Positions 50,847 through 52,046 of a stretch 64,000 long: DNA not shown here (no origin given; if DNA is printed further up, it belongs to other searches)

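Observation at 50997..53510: Membrane-anchored two-ring Clp/Hsp100-type ATPase without N-domain, middle domain or ClpP-docking loop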

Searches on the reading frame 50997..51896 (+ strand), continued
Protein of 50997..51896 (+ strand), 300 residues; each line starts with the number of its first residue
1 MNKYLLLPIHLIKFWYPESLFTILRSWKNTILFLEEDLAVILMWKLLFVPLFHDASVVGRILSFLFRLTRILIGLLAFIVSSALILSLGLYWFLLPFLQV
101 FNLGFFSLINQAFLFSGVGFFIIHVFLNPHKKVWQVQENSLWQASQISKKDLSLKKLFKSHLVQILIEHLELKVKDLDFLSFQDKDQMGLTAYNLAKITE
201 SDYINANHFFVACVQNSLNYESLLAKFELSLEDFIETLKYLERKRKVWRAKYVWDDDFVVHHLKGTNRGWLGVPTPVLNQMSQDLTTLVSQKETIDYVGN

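Call 42: find_encoding_contigs(protein=P0184, flank=5000, max_places=1)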
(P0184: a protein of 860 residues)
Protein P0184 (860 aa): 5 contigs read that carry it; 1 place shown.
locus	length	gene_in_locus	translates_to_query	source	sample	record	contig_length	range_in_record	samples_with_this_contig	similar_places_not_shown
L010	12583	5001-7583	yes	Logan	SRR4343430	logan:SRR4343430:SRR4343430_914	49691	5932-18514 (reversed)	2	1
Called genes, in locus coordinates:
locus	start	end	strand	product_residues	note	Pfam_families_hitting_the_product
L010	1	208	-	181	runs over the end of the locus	PF01814:Hemerythrin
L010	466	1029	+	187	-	PF03167:UDG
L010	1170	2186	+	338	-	PF10343:Q_salvage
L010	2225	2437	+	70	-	-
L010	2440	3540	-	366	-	-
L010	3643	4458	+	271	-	PF01988:VIT1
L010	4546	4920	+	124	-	-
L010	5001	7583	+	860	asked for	PF13191:AAA_16 (faint), PF00004:AAA (weak), PF17871:AAA_lid_9, PF00004:AAA, PF07724:AAA_2, PF07728:AAA_5, PF13401:AAA_22 (weak), PF10431:ClpB_D2-small, +7 more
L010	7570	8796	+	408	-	PF01566:Nramp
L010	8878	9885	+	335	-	PF03462:PCRF, PF00472:RF-1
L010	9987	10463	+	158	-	-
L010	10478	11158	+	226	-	PF01637:ATPase_2 (weak), PF00005:ABC_tran, PF02463:SMC_N (faint), PF13401:AAA_22 (weak), PF13304:AAA_21 (faint)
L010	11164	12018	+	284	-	PF18075:FtsX_ECD, PF02687:FtsX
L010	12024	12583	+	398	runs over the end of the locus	PF11932:DUF3450 (weak), PF01551:Peptidase_M23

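Call 44: predict_structure(alignment_id=A6)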
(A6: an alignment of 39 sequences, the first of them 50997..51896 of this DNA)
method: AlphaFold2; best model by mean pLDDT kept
length: 300 residues; sequences in the alignment: 39
mean_pLDDT: 78.9   pTM: 0.58
mean pLDDT of the five models: 78.9, 77.8, 76.4, 75.7, 74.7
residues with pLDDT >= 90: 110; 70-90: 113; 50-70: 44; < 50: 33
segments of 3 or more residues with pLDDT < 50: 249-267, 271-273, 296-300
pLDDT, mean of each block of 10 residues (from residue 1): 72 88 82 67 71 78 85 86 91 89 80 89 73 87 90 93 93 92 90 95 94 94 94 95 70 38 44 49 53 44
secondary structure, 60 per line:
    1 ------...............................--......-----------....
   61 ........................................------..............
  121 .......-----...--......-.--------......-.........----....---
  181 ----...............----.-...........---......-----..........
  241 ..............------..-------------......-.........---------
elements in order: H7-37 H40-45 H57-100 H107-127 H138-143 H154-159 H161-169 H174-177 H185-199 H206-216 H220-225 H231-254 H276-281 H285-291

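Call 52: find_encoding_contigs(protein=P0237, flank=5000, max_places=1)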
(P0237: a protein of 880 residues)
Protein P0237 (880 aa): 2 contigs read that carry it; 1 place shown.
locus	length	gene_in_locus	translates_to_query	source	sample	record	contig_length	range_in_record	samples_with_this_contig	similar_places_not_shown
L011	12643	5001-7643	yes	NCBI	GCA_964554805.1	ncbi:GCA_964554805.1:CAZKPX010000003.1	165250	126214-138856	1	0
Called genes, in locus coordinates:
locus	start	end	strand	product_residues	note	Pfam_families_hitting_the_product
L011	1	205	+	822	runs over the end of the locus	-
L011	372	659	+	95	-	-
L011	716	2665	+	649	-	PF00912:Transgly, PF00905:Transpeptidase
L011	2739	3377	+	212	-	PF01351:RNase_HII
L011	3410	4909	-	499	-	-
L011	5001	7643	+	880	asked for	PF00910:RNA_helicase (faint), PF13191:AAA_16, PF00004:AAA (weak), PF17871:AAA_lid_9, PF00004:AAA, PF07724:AAA_2, PF07728:AAA_5, PF10431:ClpB_D2-small, +6 more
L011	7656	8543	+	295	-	-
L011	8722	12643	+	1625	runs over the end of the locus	-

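Call 53: find_encoding_contigs(protein=P0303, flank=5000, max_places=1)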
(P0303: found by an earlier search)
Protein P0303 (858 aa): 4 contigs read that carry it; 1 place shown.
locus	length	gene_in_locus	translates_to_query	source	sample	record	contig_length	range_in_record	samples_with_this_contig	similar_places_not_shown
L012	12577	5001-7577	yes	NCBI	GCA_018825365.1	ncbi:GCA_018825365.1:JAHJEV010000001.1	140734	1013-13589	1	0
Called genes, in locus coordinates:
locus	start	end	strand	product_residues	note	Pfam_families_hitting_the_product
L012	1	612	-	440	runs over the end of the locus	PF05148:Methyltransf_8 (faint), PF01209:Ubie_methyltran, PF06325:PrmA, PF13489:Methyltransf_23, PF08241:Methyltransf_11, PF08242:Methyltransf_12, PF13649:Methyltransf_25, PF13847:Methyltransf_31, +1 more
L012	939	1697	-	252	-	-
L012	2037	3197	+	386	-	PF13173:AAA_14, PF13635:DUF4143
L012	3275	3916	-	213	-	PF08843:AbiEii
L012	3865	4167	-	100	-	PF21956:DUF6922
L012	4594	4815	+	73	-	-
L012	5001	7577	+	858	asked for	PF13401:AAA_22 (faint), PF00004:AAA, PF17871:AAA_lid_9, PF00158:Sigma54_activat (weak), PF00004:AAA, PF07724:AAA_2, PF07728:AAA_5, PF10431:ClpB_D2-small, +6 more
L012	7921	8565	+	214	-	PF13302:Acetyltransf_3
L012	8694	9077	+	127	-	PF22311:DUF6970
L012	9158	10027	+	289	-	-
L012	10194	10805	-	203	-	-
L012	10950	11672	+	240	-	-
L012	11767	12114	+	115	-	-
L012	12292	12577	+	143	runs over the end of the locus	-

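Call 63: search_protein_families(library=ncbifam, proteins=[P0220, P0282, P0216, P0196, P0167], max_evalue=1)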
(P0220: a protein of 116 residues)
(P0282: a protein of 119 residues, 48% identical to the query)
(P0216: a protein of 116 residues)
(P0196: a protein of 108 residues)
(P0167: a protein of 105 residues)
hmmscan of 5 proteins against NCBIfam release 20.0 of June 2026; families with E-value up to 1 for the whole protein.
P0220 (116 aa): 0 families

P0282 (119 aa): 0 families

P0216 (116 aa): 1 family
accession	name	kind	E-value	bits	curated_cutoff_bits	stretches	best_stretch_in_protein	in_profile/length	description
NF041600.1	cyt_ox_CcoM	equivalog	0.032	14.7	40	1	77-97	7-27/34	cytochrome c oxidase subunit CcoM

P0196 (108 aa): 0 families

P0167 (105 aa): 0 families

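Call 68: find_encoding_contigs(protein=P0196, flank=5000, max_places=1)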
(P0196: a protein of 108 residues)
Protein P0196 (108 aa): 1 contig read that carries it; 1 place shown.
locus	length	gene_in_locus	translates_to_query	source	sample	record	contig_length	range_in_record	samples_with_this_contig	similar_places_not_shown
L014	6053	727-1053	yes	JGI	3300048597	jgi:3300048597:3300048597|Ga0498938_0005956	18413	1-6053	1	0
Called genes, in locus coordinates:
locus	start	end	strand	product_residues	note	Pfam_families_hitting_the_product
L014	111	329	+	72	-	PF03840:SecG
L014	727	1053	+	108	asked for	-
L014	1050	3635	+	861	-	PF02861:Clp_N, PF00004:AAA (weak), PF07724:AAA_2, PF07728:AAA_5, PF13401:AAA_22 (weak), PF10431:ClpB_D2-small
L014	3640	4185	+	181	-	PF07963:N_methyl (weak)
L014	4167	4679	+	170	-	-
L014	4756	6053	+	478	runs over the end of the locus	PF01368:DHH, PF02272:DHHA1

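Call 69: find_encoding_contigs(protein=P0294, flank=5000, max_places=1)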
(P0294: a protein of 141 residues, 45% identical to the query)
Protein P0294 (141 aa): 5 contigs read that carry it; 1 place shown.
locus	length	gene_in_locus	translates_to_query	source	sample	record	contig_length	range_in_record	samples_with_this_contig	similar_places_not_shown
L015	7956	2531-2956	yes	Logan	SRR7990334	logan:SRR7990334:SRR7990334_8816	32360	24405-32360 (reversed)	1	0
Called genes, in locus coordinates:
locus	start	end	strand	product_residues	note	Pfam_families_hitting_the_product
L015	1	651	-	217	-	?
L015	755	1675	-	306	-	PF02481:DNA_processg_A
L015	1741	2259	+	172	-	-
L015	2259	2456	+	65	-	-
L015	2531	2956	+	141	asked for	-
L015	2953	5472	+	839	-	PF13191:AAA_16 (faint), PF13401:AAA_22 (faint), PF00158:Sigma54_activat (faint), PF17871:AAA_lid_9 (weak), PF00004:AAA, PF07724:AAA_2, PF07728:AAA_5, PF10431:ClpB_D2-small, +4 more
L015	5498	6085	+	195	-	PF07690:MFS_1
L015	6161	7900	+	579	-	PF14716:HHH_8, PF00633:HHH (faint), PF12836:HHH_3 (faint), PF14520:HHH_5, PF14791:DNA_pol_B_thumb, PF02811:PHP (weak)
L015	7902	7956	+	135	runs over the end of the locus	PF00293:NUDIX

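Call 82: list_cluster_members(proteins=[P0282, P0288, P0296, P0294, P0299, P0177, P0185, P0192, P0202, P0206])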
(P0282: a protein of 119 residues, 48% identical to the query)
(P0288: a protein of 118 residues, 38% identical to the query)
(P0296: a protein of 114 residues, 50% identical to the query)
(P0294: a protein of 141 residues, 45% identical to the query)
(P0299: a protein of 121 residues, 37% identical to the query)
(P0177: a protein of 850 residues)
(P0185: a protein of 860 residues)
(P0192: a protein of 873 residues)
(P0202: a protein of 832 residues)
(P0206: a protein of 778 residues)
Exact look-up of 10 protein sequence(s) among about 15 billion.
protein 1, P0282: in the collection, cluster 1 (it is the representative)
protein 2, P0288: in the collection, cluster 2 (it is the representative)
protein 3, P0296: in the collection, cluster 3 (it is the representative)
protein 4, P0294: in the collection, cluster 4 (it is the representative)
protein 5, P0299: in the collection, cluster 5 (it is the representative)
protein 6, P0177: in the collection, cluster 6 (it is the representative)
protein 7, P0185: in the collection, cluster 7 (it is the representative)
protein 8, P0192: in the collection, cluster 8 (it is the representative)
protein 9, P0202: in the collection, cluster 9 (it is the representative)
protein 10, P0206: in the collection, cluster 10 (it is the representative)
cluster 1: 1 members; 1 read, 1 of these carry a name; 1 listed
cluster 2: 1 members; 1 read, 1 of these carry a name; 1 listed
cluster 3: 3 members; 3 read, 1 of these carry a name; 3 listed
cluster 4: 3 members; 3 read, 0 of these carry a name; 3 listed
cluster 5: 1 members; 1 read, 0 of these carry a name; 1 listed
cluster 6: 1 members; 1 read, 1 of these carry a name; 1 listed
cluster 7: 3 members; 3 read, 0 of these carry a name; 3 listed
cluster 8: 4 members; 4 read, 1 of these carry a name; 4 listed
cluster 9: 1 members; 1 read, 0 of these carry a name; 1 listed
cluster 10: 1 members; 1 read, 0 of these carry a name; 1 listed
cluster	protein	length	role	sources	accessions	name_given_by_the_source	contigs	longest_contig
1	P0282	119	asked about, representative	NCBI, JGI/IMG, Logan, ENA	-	hypothetical protein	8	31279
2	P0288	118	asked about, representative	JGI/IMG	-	hypothetical protein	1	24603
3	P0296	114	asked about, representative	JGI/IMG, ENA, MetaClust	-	\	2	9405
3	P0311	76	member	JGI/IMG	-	-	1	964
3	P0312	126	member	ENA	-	-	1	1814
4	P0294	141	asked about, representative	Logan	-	-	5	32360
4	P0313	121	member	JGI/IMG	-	-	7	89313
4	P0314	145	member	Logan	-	-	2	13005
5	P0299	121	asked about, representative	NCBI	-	-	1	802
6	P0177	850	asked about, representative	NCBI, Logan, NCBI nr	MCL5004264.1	MAG: ATP-dependent Clp protease ATP-binding subunit [Patescibacteria group bacterium] | ATP-dependent Clp protease ATP-binding subunit [Patescibacteria group bacterium]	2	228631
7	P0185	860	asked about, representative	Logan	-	-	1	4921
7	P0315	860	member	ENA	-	-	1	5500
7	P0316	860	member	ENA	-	-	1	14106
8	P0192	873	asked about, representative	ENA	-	-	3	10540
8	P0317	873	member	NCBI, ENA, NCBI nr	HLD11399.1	MAG TPA: AAA family ATPase [Patescibacteria group bacterium] | AAA family ATPase [Patescibacteria group bacterium]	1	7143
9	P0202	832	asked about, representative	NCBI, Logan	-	-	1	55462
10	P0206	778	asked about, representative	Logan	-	-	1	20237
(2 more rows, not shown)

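Call 94: find_related_loci(query=A6, collection=genome_contigs, flank=4000)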
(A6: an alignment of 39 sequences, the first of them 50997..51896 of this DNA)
Query A6 (300 aa) in genome_contigs; peptide patterns used: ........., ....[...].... (x = any residue, [..] = any of these).
130 stretches matched a pattern; 92 encode a relative of the query (tblastn E <= 1e-3); the best 80 are kept; 80 distinct loci.
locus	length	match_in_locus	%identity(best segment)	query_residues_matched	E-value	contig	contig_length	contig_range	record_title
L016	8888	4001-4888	57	3-300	1e-111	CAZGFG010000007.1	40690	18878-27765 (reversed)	MAG TPA_asm: uncultured Gammaproteobacteria bacterium isolate binchicken_co125_1135 genome assembly, contig: NODE_1880_l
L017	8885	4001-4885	51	3-298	3e-99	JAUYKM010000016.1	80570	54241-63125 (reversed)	MAG: Candidatus Daviesbacteria bacterium isolate C24_metabat.bin.195_sub C24_k141_525535, whole genome shotgun sequence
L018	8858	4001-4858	53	3-290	1e-98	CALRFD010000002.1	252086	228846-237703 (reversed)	MAG: Patescibacteria group bacterium isolate Ike-100m-12 genome assembly, contig: Ike-100-c9, whole genome shotgun seque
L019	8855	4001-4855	53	3-286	2e-98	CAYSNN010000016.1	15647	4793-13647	MAG TPA_asm: uncultured Gammaproteobacteria bacterium isolate binchicken_co251_42 genome assembly, contig: NODE_5187_len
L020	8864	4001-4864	51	3-292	1e-97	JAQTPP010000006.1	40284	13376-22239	MAG: Candidatus Daviesbacteria bacterium isolate STB_119 NODE_2053_length_40284_cov_4.993999_Sandtown_B, whole genome sh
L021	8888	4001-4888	52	3-300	2e-97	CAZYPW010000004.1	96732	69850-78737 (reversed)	MAG TPA_asm: uncultured Gammaproteobacteria bacterium isolate binchicken_co38_269 genome assembly, contig: NODE_565_leng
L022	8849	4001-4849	54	3-286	2e-96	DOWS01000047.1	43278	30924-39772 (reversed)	MAG TPA_asm: Candidatus Daviesbacteria bacterium isolate UBA9644 contig_16746, whole genome shotgun sequence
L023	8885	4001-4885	49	1-297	7e-95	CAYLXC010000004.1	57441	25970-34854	MAG TPA_asm: uncultured Gammaproteobacteria bacterium isolate SRP178908_co2_35 genome assembly, contig: NODE_103_length_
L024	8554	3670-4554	49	3-299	5e-95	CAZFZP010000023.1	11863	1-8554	MAG TPA_asm: uncultured Gammaproteobacteria bacterium isolate SRP050083_co3_227 genome assembly, contig: NODE_4793_lengt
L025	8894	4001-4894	51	1-300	2e-94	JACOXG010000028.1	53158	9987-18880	MAG: Candidatus Daviesbacteria bacterium isolate NC_groundwater_147_Ag_S-0.1um_38_19 S4_GD2017_2_S1_scaffold_2780, whole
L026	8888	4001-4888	48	3-298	3e-94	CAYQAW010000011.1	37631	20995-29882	MAG TPA_asm: uncultured Gammaproteobacteria bacterium isolate binchicken_co251_588 genome assembly, contig: NODE_1513_le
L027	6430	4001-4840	52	3-286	3e-94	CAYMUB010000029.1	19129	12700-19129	MAG TPA_asm: uncultured Gammaproteobacteria bacterium isolate binchicken_co203_488 genome assembly, contig: k141_1114663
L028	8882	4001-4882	53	3-298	4e-94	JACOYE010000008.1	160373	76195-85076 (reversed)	MAG: Candidatus Microgenomates bacterium isolate NC_groundwater_171_Ag_S-0.1um_39_14 S4_GD2017_2_S1_scaffold_38, whole g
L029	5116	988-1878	48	3-300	1e-93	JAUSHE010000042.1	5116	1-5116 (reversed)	MAG: Candidatus Daviesbacteria bacterium isolate E14_metabat.bin.170_sub E14_k141_1069385, whole genome shotgun sequence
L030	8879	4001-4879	50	3-298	2e-93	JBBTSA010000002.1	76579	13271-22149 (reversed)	MAG: Patescibacteria group bacterium isolate H51-bin048_1 H51_bin048_1_000000000002, whole genome shotgun sequence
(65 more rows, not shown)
